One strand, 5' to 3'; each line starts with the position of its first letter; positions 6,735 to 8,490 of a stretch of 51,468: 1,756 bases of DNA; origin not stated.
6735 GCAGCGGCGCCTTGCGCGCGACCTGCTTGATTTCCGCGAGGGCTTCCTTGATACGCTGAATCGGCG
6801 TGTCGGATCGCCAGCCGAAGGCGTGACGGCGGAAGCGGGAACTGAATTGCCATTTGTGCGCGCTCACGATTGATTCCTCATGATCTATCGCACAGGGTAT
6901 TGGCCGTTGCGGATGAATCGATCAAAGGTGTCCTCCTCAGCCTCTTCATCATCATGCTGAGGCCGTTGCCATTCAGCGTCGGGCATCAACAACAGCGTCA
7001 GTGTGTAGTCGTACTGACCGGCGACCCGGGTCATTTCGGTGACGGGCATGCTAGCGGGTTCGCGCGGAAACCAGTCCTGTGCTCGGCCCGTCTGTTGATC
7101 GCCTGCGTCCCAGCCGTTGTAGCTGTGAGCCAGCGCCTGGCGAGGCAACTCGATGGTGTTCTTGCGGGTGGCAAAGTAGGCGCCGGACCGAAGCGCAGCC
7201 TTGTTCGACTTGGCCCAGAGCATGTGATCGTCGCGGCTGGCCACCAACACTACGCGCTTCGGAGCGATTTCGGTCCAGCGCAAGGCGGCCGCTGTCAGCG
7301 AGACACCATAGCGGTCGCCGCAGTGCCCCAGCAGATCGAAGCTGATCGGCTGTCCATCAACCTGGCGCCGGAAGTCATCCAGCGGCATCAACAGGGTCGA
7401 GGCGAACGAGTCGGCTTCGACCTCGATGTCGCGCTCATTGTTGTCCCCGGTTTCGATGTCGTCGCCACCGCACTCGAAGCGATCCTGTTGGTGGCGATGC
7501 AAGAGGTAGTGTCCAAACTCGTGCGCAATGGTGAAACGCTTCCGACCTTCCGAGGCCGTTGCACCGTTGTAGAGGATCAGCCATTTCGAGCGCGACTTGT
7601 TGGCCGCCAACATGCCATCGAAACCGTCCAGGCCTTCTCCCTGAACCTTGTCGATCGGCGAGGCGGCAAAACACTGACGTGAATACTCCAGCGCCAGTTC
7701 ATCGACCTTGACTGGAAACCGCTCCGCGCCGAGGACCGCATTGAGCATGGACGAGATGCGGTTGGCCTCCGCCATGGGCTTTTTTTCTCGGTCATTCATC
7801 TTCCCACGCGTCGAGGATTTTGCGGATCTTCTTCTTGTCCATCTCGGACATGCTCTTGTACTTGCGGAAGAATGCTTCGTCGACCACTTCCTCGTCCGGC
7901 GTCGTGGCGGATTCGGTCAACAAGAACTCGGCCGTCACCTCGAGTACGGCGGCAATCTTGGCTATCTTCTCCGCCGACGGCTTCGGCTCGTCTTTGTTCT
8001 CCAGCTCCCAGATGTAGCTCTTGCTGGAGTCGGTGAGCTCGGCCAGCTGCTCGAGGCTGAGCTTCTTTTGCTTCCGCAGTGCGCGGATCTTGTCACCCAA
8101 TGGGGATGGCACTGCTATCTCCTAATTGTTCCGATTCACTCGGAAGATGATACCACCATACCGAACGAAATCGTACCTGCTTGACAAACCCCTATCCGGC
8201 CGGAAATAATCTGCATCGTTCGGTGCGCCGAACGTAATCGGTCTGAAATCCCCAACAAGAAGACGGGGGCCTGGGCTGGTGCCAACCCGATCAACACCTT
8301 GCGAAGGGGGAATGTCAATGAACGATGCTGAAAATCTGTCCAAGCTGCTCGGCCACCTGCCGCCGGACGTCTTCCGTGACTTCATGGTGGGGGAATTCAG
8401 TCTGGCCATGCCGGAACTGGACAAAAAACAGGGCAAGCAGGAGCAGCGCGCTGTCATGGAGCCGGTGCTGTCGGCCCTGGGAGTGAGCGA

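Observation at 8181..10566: Autonomous two-gene cassette of unrecognisable proteins between the prophage repressor and the early operon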

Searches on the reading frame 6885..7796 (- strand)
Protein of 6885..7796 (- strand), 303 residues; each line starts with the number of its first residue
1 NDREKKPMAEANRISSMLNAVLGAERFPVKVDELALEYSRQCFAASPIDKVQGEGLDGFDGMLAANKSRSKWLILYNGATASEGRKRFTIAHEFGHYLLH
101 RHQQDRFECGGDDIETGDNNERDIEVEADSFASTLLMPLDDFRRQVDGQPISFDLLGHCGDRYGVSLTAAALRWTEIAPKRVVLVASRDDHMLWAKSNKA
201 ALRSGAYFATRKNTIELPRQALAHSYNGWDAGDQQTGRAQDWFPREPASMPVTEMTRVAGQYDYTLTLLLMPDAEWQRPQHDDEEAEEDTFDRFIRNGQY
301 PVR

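Call 7: search_protein_families(library=pfam, proteins=[window:6885-7796:-], max_evalue=1)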
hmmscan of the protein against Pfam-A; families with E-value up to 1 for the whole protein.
window:6885-7796:- (303 aa): 2 families
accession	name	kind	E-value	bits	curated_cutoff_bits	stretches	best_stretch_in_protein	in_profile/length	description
PF06114.19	Peptidase_M78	-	1.1e-16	61.2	22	1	68-174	25-122/123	IrrE N-terminal-like domain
PF05572.19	Peptidase_M43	-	0.006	17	23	1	61-115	43-99/152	Pregnancy-associated plasma protein-A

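Call 8: search_protein_families(library=padloc, proteins=[window:6885-7796:-], max_evalue=1)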
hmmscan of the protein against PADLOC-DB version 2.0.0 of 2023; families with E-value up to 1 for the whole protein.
window:6885-7796:- (303 aa): 18 families
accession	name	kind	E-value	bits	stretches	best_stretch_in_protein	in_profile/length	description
PDLC04141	capP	-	9.2e-74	246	1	11-271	2-241/242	capP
PDLC03944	RmrA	-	1.5e-14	51.9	1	53-174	167-280/384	-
PDLC03954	RmrA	-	1.9e-14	51.4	1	67-177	189-290/380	-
PDLC03947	RmrA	-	1.4e-12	45.2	1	71-176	193-289/383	-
PDLC03949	RmrA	-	2.3e-12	44.5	1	81-176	184-264/363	-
PDLC03946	RmrA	-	7.9e-12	42.6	1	76-177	181-267/357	-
PDLC03953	RmrA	-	9.4e-12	42.8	1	72-173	195-279/373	-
PDLC03945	RmrA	-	1.2e-11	42.4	1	67-175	190-291/394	-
PDLC03951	RmrA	-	2.9e-11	41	1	58-176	177-284/400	-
PDLC03948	RmrA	-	3.7e-11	40.5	1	61-175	183-287/397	-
PDLC03952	RmrA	-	1.1e-10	38.9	1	71-173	205-298/395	-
PDLC03955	RmrA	-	6.1e-09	33.6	1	70-173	198-286/371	-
PDLC03950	RmrA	-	7e-09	33.1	1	73-144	184-246/369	-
PDLC03943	RmrA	-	7.6e-09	33.1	1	71-170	177-265/370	-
PDLC03956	RmrA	-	1.4e-07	28.9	1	59-175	179-284/399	-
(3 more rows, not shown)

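Call 9: search_protein_families(library=phrogs, proteins=[window:6885-7796:-], max_evalue=1)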
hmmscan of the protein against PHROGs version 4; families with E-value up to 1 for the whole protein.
window:6885-7796:- (303 aa): 5 families
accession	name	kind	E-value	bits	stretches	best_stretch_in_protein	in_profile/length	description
phrog_1914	-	unknown function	7.4e-50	170.7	1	4-264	4-222/222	-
phrog_2439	-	transcription regulation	1.8e-17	64.3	1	57-174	170-277/367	transcriptional regulator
phrog_19315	-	unknown function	6.5e-14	52.7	1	22-174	25-176/348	-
phrog_87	-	other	2.3e-12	48.2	1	71-169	71-156/227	metallo-protease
phrog_1516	-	unknown function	3.3e-09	37.7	1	58-138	62-141/227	-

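Call 10: search_protein_families(library=ncbifam, proteins=[window:6885-7796:-], max_evalue=1)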
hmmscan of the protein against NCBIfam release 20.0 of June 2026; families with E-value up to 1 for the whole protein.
window:6885-7796:- (303 aa): 1 family
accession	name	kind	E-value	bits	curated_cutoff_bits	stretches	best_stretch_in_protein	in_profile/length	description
NF052239.1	antitox_spr1629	equivalog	7e-11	41.8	335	1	68-148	191-262/377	spr1629 family repressor/antitoxin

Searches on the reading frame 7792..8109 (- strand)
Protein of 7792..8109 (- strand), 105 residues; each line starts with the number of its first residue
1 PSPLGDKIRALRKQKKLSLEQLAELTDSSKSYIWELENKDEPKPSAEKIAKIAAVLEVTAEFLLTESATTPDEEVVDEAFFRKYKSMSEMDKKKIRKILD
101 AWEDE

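Call 7: search_protein_families(library=pfam, proteins=[window:7792-8109:-], max_evalue=1)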
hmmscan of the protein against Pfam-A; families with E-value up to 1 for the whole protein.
window:7792-8109:- (105 aa): 7 families
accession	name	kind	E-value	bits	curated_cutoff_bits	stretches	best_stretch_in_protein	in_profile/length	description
PF01381.28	HTH_3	-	1.2e-12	48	23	1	8-63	1-55/55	Helix-turn-helix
PF12844.13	HTH_19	-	7.6e-11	42.2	30.2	1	5-65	1-60/64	Helix-turn-helix domain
PF13560.12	HTH_31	-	1.8e-10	41.4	27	1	4-60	2-58/64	Helix-turn-helix domain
PF13443.12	HTH_26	-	4.9e-05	23.9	22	1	7-59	1-53/63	Cro/C1-type HTH DNA-binding domain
PF13413.12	HTH_25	-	0.00033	20.8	24.6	1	9-40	3-34/62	Helix-turn-helix domain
PF14590.12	DUF4447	-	0.018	15.3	27.2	1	8-59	12-65/166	Domain of unknown function (DUF4447)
PF00046.35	Homeodomain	-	0.14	12.4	22.9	0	39-59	20-40/57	Homeodomain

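Call 8: search_protein_families(library=padloc, proteins=[window:7792-8109:-], max_evalue=1)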
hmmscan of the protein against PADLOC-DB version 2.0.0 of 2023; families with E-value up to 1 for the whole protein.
window:7792-8109:- (105 aa): 21 families
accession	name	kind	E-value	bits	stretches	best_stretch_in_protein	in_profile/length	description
PDLC04142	capH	-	2e-31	107.1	1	3-104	6-100/103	capH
PDLC02926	HTH_VI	-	3e-13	47.9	1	4-83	2-79/92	-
PDLC03954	RmrA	-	2.2e-11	41.3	1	5-97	12-100/380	-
PDLC03943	RmrA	-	6.9e-11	39.8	1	5-92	4-87/370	-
PDLC03949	RmrA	-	5.8e-10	36.6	1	7-93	6-88/363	-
PDLC03947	RmrA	-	9.6e-09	32.5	1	4-102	12-105/383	-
PDLC03946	RmrA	-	1.7e-08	31.6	1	7-92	6-87/357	-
PDLC03951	RmrA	-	3.6e-08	30.8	1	6-99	11-99/400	-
PDLC03953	RmrA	-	3.8e-08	30.9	1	4-98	6-95/373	-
PDLC03948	RmrA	-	1.2e-07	28.9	1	5-103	10-104/397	-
PDLC03945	RmrA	-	1.7e-07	28.7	1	5-86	4-85/394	-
PDLC03665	Control_protein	-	3.2e-07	28.5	1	5-66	10-71/77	control protein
PDLC03944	RmrA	-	3.2e-07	27.7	1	5-94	8-93/384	-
PDLC03956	RmrA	-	2.8e-05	21.4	1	11-94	16-94/399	-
PDLC03955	RmrA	-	8.7e-05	19.9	1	11-94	28-107/371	-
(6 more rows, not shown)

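Call 9: search_protein_families(library=phrogs, proteins=[window:7792-8109:-], max_evalue=1)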
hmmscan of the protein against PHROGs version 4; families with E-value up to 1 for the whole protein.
window:7792-8109:- (105 aa): 33 families (the best 25 are shown)
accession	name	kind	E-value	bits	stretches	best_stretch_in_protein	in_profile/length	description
phrog_8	-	transcription regulation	7.4e-15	56.2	1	4-95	77-155/346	transcriptional regulator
phrog_2439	-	transcription regulation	8e-14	52.3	1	5-99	9-98/367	transcriptional regulator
phrog_3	-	transcription regulation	2.6e-11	44.9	1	4-92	89-171/430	transcriptional repressor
phrog_5823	-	transcription regulation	2.6e-11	44.3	1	4-74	7-77/404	transcriptional regulator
phrog_4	-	transcription regulation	3.5e-11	43.7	1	4-86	137-205/400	transcriptional repressor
phrog_1373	-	transcription regulation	1.1e-08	36.2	1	4-76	64-135/166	transcriptional regulator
phrog_2967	-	transcription regulation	2.1e-06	28.4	1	5-92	12-95/225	transcriptional regulator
phrog_4836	-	transcription regulation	1.7e-05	25.5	1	5-82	77-147/194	CII-like regulator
phrog_2328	-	transcription regulation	3.5e-05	24.6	1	2-72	14-83/128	transcriptional repressor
phrog_147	-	transcription regulation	3.9e-05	24.9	1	4-53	5-54/100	transcriptional regulator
phrog_2104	-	unknown function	5.8e-05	24.2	1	7-57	43-92/103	-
phrog_7241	-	transcription regulation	9.8e-05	23.4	1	7-64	65-121/122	transcriptional regulator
phrog_7950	-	transcription regulation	0.00026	22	1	6-41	10-45/68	transcriptional repressor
phrog_34939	-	unknown function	0.0011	19.6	1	1-73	7-78/280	-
phrog_3037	-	transcription regulation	0.0017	19.2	1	17-101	29-110/189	transcriptional repressor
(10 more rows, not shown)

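Call 10: search_protein_families(library=ncbifam, proteins=[window:7792-8109:-], max_evalue=1)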
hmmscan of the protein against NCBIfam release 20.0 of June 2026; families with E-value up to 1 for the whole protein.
window:7792-8109:- (105 aa): 20 families
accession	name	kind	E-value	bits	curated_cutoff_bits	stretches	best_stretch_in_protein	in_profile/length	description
NF041951.1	phage_RstR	subfamily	9.7e-14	51.6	80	1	4-101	3-98/108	RstR family transcriptional repressor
NF046032.1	TransRegSlrRBacil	equivalog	2e-07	31.2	250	1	5-64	3-62/149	HTH-type transcriptional regulator SlrR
NF006015.0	PRK08154.1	subfamily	3.2e-07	29.8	204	1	4-87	31-114/314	anaerobic benzoate catabolism transcriptional regulator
NF052239.1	antitox_spr1629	equivalog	8.6e-07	28.4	335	1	5-87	4-86/377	spr1629 family repressor/antitoxin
TIGR03070.1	couple_hipB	subfamily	2.2e-06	27.5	71.65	1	4-56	3-54/58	type II toxin-antitoxin system Y4mF family antitoxin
NF007257.0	PRK09706.1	subfamily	2.8e-06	27.2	101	1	4-78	6-80/135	transcriptional repressor DicA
NF038139.1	Reg_Aceta_RamB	equivalog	1.7e-05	23.7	700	1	5-99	4-96/465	acetate metabolism transcriptional regulator RamB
NF003162.0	PRK04140.1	equivalog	0.0012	18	263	1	5-59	128-181/317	transcriptional regulator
NF047948.1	male_kill_WMK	equivalog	0.0015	18.1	300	1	5-90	164-248/300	WO male-killing family protein Wmk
TIGR03830.1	CxxCG_CxxCG_HTH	subfamily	0.0032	17.2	61.8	1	5-52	67-115/127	type II TA system antitoxin MqsA family protein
NF048000.1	ECH1013_TF_S24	equivalog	0.0033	17.3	300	1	17-73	16-72/204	ECH_1013 family putative transcriptional regulator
NF007408.0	PRK09943.1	equivalog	0.0033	17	211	1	5-76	9-79/185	HTH-type transcriptional regulator PuuR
TIGR00270.2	TIGR00270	equivalog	0.008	16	110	1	6-59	78-130/159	multiprotein bridging factor aMBF1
NF058600.1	TransRegSco1979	equivalog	0.008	15.3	350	1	4-40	9-45/280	Sco1979 family transcriptional regulator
NF010465.0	PRK13890.1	equivalog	0.018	15.1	96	1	11-80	13-79/121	conjugal transfer protein TrbA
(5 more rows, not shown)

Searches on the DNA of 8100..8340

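Call 69: search_rna_families(source=window, start=8100, end=8340, threshold=evalue, max_evalue=1)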
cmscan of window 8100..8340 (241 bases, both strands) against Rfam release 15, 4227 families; matches with E-value up to 1: 2.
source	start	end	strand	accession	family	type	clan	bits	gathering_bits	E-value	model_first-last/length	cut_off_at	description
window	8218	8303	-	RF03542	Flavi_ISFV_repeat_Ra_Rb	Cis-reg;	CL00131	20.5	50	0.23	1-100/100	no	Insect-Specific Flavivirus 3' UTR repeats Ra and Rb elements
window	8273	8337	+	RF01977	HOTAIRM1_3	Gene; lncRNA;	-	14.6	37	0.21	1-59/59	no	HOX antisense intergenic RNA myeloid 1 conserved region 3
